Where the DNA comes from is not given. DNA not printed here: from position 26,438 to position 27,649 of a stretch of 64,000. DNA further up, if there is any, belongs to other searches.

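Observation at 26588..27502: YbaK-type trans-editing domain fused to the GatB tRNA-binding module, coupled to gatB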

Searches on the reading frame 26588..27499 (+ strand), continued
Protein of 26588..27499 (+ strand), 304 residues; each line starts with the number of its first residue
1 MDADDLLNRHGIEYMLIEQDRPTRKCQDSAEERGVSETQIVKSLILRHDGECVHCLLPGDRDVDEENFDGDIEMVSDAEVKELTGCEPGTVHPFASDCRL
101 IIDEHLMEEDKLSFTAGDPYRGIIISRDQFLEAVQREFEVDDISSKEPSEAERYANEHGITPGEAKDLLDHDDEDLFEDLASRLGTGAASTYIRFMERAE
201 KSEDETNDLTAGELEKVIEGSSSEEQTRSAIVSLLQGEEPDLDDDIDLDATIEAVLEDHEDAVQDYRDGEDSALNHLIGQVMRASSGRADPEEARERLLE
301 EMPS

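Call 23: find_related_loci(query=A1, collection=genome_contigs, flank=4000)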
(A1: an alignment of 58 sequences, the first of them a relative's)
Query A1 (304 aa) in genome_contigs; peptide patterns used: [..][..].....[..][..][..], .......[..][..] (x = any residue, [..] = any of these).
50 stretches matched a pattern; 29 encode a relative of the query (tblastn E <= 1e-3); 29 distinct loci.
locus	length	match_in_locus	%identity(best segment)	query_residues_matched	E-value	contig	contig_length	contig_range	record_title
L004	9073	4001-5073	54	1-302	8e-100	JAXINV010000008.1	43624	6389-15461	MAG: Candidatus Asbonarchaeum danakilense isolate DAL-WCL_45_84C1R c_000000000470, whole genome shotgun sequence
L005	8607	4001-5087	40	1-302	9e-59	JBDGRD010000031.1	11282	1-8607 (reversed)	MAG: Candidatus Nanohaloarchaea archaeon isolate DAL-Ass_40_74C4R DAL-Ass_40_74C4R_31, whole genome shotgun sequence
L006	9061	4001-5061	38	1-302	1e-56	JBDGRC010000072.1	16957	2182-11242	MAG: Candidatus Nanohaloarchaea archaeon isolate DAL-Ass_40_71C5R DAL-Ass_40_71C5R_72, whole genome shotgun sequence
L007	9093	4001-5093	39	1-302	2e-55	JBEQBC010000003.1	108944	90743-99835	MAG: Candidatus Nanohaloarchaea archaeon isolate 04_S200.metabat2_refined.015 NODE_13_length_108944_cov_43.154783, whole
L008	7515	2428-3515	36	1-302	1e-54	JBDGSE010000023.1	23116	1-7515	MAG: Candidatus Nanohaloarchaea archaeon isolate DAL-WCL_22_54C1R DAL-WCL_22_54C1R_23, whole genome shotgun sequence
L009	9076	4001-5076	35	1-302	2e-54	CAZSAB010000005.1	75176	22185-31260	MAG TPA_asm: uncultured archaeon isolate SRP090399_co2_41 genome assembly, contig: NODE_51_length_75176_cov_7.273079, wh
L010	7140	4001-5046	38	1-302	4e-54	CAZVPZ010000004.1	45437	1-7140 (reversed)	MAG TPA_asm: uncultured archaeon isolate SRP185896_co1_382 genome assembly, contig: NODE_216_length_45437_cov_8.017033,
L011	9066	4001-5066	39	1-302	2e-53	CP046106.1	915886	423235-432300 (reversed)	Candidatus Nanohaloarchaea archaeon strain M3_22 chromosome, complete genome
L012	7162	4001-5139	38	1-302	4e-52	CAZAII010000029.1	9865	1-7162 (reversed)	MAG TPA_asm: uncultured archaeon isolate SRP185896_co1_405 genome assembly, contig: NODE_5646_length_9865_cov_6.767380,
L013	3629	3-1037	36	1-302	3e-52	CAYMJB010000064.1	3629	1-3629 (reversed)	MAG TPA_asm: uncultured archaeon isolate SRP090399_co2_12 genome assembly, contig: NODE_7141_length_3629_cov_86.337717,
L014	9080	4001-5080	33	3-302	4e-51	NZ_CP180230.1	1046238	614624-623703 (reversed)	Candidatus Nanosalina sp. VS9-1 chromosome, complete genome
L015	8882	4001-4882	37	1-298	3e-50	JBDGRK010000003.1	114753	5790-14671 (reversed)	MAG: Candidatus Nanohaloarchaea archaeon isolate DAL-Ass_45_77C1R DAL-Ass_45_77C1R_3, whole genome shotgun sequence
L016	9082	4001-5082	34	1-302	6e-50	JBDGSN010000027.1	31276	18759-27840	MAG: Candidatus Nanohaloarchaea archaeon isolate DAL-WCL_22_80C3R DAL-WCL_22_80C3R_27, whole genome shotgun sequence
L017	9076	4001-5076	38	1-302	6e-50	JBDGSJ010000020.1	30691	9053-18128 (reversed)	MAG: Candidatus Nanohaloarchaea archaeon isolate DAL-WCL_22_74C1R DAL-WCL_22_74C1R_20, whole genome shotgun sequence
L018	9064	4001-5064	36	1-302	7e-49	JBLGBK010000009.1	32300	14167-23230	MAG: Colwellia polaris isolate 3300055293_71 Ga0535675_0000460, whole genome shotgun sequence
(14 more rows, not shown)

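Call 24: search_protein_representatives(alignment_id=A1)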
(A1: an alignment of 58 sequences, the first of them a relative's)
Query: 58 sequences, 298 profile positions. Proteins with E-value up to 0.001 (for the whole library): 10265; up to 1e-10: 726; up to 1e-30: 18. The best 150 are listed.
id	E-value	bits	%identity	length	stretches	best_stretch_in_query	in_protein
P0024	9.0e-130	448.7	-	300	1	1-297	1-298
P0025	2.2e-123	427.8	-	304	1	1-297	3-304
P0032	4.1e-119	413.7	-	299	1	1-297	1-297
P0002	1.2e-105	369.6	-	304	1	1-297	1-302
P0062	2.3e-90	319.3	-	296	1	2-297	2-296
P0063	3.0e-87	309.1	-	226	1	73-297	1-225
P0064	1.8e-86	306.6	-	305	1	1-297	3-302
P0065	3.6e-81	289.1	-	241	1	1-233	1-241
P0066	8.6e-80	284.6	-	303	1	2-296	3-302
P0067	2.4e-65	237.2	-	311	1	1-295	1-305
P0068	9.2e-55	202.4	-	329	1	2-296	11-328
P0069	4.0e-50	187.2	-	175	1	124-296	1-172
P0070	7.7e-43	163.3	-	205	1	148-297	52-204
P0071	1.4e-41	159.2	-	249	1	67-297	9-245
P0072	3.8e-39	151.2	-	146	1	154-297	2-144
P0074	4.3e-33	131.3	-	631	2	5-138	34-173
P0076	4.4e-30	121.4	-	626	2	27-142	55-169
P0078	1.0e-28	116.9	-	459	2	2-179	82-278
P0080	3.6e-26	108.6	-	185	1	3-159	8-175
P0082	1.4e-24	103.4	-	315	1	2-179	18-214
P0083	1.0e-23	100.5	-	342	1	3-297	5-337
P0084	9.2e-23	97.4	-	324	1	3-150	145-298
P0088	2.8e-21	92.5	-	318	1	5-166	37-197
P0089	3.4e-19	85.7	-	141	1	1-140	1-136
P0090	5.3e-18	81.8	-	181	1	3-124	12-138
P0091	7.2e-18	81.3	-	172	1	5-139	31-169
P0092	1.0e-17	80.8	-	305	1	49-295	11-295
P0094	3.5e-17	79.1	-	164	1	3-137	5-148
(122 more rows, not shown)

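Call 25: search_protein_families(library=pfam, proteins=[P0074, P0076, P0078, P0082, P0083, P0084, P0088, P0092, P0068, P0067], max_evalue=0.001)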
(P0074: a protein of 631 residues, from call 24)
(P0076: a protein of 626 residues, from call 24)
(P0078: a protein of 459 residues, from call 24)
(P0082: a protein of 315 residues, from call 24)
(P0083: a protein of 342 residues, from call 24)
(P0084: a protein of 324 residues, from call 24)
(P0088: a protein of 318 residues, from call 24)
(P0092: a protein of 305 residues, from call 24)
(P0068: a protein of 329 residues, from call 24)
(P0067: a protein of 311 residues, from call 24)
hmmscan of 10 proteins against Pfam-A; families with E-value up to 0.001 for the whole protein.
P0074 (631 aa): 3 families
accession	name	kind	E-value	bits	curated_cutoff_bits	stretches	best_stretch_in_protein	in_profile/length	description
PF02934.20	GatB_N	-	1.9e-87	293.4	23.4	2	193-446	25-277/277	GatB/GatE catalytic domain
PF02637.23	GatB_Yqey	-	7e-38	130.2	27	1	486-630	2-147/148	GatB domain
PF04073.20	tRNA_edit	-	2.2e-25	89.6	25.5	1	48-166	1-122/123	Aminoacyl-tRNA editing domain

P0076 (626 aa): 3 families
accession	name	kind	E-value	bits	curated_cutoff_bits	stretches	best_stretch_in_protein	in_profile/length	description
PF02934.20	GatB_N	-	2.6e-82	276.5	23.4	1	177-440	1-276/277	GatB/GatE catalytic domain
PF02637.23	GatB_Yqey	-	6.1e-36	124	27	1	481-624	2-148/148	GatB domain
PF04073.20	tRNA_edit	-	3.1e-19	69.7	25.5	1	54-161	7-122/123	Aminoacyl-tRNA editing domain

P0078 (459 aa): 2 families
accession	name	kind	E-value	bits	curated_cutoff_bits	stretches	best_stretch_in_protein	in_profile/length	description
PF04073.20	tRNA_edit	-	6.2e-11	42.9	25.5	1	105-194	6-94/123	Aminoacyl-tRNA editing domain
PF02637.23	GatB_Yqey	-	6.3e-07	29.8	27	1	391-455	90-148/148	GatB domain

P0082 (315 aa): 1 family
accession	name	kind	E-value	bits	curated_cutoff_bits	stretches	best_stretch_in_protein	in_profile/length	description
PF04073.20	tRNA_edit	-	3.7e-11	43.6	25.5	1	38-139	3-98/123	Aminoacyl-tRNA editing domain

P0083 (342 aa): 1 family
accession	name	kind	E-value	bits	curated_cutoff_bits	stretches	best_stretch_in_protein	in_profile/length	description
PF04073.20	tRNA_edit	-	4.8e-11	43.3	25.5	1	24-149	3-122/123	Aminoacyl-tRNA editing domain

P0084 (324 aa): 1 family
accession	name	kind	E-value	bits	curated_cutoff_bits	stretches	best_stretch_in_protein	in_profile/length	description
PF04073.20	tRNA_edit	-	2.9e-14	53.6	25.5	1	166-281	5-121/123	Aminoacyl-tRNA editing domain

P0088 (318 aa): 2 families
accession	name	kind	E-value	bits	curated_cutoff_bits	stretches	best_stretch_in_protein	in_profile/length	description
PF02934.20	GatB_N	-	2.6e-43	148.6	23.4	2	198-313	24-139/277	GatB/GatE catalytic domain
PF04073.20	tRNA_edit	-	8e-21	74.8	25.5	1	51-155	1-109/123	Aminoacyl-tRNA editing domain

P0092 (305 aa): 2 families
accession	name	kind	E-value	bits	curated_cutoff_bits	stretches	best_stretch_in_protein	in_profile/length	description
PF04073.20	tRNA_edit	-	1.2e-07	32.2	25.5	1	10-75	30-98/123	Aminoacyl-tRNA editing domain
PF02637.23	GatB_Yqey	-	5.8e-06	26.7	27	1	236-294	93-145/148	GatB domain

P0068 (329 aa): 2 families
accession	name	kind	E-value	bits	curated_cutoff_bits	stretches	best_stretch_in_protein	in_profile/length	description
PF02637.23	GatB_Yqey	-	6.5e-18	65.5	27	1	242-328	58-147/148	GatB domain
PF04073.20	tRNA_edit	-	2.7e-15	57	25.5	1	31-144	3-120/123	Aminoacyl-tRNA editing domain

P0067 (311 aa): 2 families
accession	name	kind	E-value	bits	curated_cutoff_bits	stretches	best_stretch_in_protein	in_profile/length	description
PF02637.23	GatB_Yqey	-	2.1e-17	63.8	27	1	178-307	2-148/148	GatB domain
PF04073.20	tRNA_edit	-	1.3e-14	54.8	25.5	1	22-131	3-118/123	Aminoacyl-tRNA editing domain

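Call 26: predict_structure(alignment_id=A1)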
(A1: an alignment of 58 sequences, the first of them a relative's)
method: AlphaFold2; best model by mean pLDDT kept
length: 304 residues; sequences in the alignment: 58
mean_pLDDT: 87.0   pTM: 0.59
mean pLDDT of the five models: 87.0, 86.8, 85.4, 85.2, 84.7
residues with pLDDT >= 90: 169; 70-90: 107; 50-70: 26; < 50: 2
segments of 3 or more residues with pLDDT < 50: none
pLDDT, mean of each block of 10 residues (from residue 1): 96 95 83 94 95 96 88 92 93 96 98 95 98 96 85 86 84 88 80 71 55 69 71 75 80 94 92 93 85 92 75
secondary structure, 60 per line:
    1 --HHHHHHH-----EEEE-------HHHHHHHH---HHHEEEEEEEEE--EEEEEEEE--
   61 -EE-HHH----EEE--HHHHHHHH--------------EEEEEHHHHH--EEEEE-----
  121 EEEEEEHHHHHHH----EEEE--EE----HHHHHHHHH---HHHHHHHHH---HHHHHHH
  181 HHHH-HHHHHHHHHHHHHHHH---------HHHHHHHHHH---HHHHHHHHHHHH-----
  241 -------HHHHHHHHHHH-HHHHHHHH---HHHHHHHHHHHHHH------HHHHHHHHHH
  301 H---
elements in order: H3-9 E15-18 H26-33 E40-48 E51-58 E72-74 H77-84 E99-103 H104-108 E111-115 E121-126 H127-133 E138-141 H150-158 H162-170 H174-184 H186-201 H211-220 H224-235 H248-258 H260-267 H271-284 H291-301

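Call 30: fold_search(model_id=the predicted structure, library=pdb)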
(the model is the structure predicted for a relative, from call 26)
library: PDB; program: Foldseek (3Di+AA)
matches with E <= 10: 187; with E <= 0.001: 38
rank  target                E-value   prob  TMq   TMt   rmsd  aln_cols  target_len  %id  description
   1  1dbu                  1.5e-10  1.00  0.42  0.81   2.3       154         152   18  Crystal structure of cysteinyl-tRNA(Pro) deacylase protein from H. influenzae (HI1434) (released 2000-06-14)
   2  1wdv_A                1.6e-10  1.00  0.43  0.84   2.0       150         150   27  Crystal structure of hypothetical protein APE2540 (released 2004-11-18)
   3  2z0k                  2.3e-10  1.00  0.43  0.81   2.1       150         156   23  Crystal structure of ProX-AlaSA complex from T. thermophilus (released 2007-11-13)
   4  1dbx_A                2.9e-10  1.00  0.42  0.81   2.4       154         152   17  Crystal structure of cysteinyl-tRNA(Pro) deacylase from H. influenzae (HI1434) (released 2000-06-14)
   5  2cx5_A                4.1e-10  1.00  0.44  0.82   1.9       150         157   23  Crystal structure of a putative trans-editing enzyme for prolyl tRNA synthetase (released 2005-12-28)
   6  3ri0_B                4.9e-10  1.00  0.42  0.80   2.1       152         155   21  Epitope backbone grafting by computational design for improved presentation of linear epitopes on scaffold proteins (released 2011-11-09)
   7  3rij_B                1.2e-09  1.00  0.43  0.80   2.3       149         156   21  Epitope backbone grafting by computational design for improved presentation of linear epitopes on scaffold proteins (released 2011-11-09)
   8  3rij_A                1.3e-09  1.00  0.43  0.79   2.4       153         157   22  Epitope backbone grafting by computational design for improved presentation of linear epitopes on scaffold proteins (released 2011-11-09)
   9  3ri0_A                1.1e-08  1.00  0.42  0.78   2.5       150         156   21  Epitope backbone grafting by computational design for improved presentation of linear epitopes on scaffold proteins (released 2011-11-09)
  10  2dxa                  1.4e-08  1.00  0.42  0.78   2.6       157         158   16  Crystal structure of trans editing enzyme ProX from E.coli (released 2007-02-25)
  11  3op6_A                4.3e-08  1.00  0.39  0.76   3.3       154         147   22  Crystal structure of an oligo-nucleotide binding protein (lpg1207) from Legionella pneumophila subsp. pneumophila str. (released 2010-09-15)
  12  3op6_B                7.0e-08  1.00  0.39  0.78   3.5       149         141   23  Crystal structure of an oligo-nucleotide binding protein (lpg1207) from Legionella pneumophila subsp. pneumophila str. (released 2010-09-15)
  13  3rij_C                8.8e-08  1.00  0.41  0.78   2.3       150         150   20  Epitope backbone grafting by computational design for improved presentation of linear epitopes on scaffold proteins (released 2011-11-09)
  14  8huz_C                9.9e-08  1.00  0.40  0.71   3.6       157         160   15  the structure of trans-editing factor ProX (released 2024-01-17)
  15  1vki_B                1.8e-07  1.00  0.41  0.71   3.2       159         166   18  Crystal structure of a putative oligo-nucleotide binding protein (atu3699, agr_l_2275) from agrobacterium tumefaciens  (released 2004-06-08)
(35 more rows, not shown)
